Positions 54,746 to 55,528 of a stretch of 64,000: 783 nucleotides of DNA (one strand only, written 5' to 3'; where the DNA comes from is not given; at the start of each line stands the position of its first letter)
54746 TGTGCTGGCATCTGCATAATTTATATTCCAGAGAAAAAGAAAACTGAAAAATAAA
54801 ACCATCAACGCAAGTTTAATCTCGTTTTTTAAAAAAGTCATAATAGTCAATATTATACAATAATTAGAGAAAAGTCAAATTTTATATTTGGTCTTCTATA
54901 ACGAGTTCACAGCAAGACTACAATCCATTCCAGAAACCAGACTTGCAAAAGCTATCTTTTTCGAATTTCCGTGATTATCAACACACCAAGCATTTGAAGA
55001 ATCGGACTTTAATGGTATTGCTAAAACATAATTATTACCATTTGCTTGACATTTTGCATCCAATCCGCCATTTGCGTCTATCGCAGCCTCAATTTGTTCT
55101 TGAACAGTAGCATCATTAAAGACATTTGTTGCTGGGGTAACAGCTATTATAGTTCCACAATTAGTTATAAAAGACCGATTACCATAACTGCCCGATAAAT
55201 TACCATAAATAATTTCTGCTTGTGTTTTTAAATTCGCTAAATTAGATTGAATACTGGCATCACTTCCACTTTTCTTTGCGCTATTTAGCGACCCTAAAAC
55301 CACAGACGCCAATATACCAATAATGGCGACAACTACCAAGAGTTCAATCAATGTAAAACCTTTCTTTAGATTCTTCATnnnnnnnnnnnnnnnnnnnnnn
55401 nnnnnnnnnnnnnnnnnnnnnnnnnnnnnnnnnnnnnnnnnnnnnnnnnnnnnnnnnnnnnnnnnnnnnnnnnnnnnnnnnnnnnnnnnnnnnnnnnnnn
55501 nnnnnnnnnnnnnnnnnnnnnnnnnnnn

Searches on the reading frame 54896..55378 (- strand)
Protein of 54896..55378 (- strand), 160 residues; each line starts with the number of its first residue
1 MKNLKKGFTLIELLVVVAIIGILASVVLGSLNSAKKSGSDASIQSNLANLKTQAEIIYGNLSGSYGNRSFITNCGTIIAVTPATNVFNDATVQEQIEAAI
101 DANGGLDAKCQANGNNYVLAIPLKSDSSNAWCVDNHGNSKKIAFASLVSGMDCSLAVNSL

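Call 44: search_protein_families(library=pfam, proteins=[window:54896-55378:-])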
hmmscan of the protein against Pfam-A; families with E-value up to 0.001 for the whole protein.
window:54896-55378:- (160 aa): 1 family
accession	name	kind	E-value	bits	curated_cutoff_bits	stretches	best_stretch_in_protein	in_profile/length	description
PF07963.17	N_methyl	-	1.9e-09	37.2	21.2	1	4-28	3-27/27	Prokaryotic N-terminal methylation motif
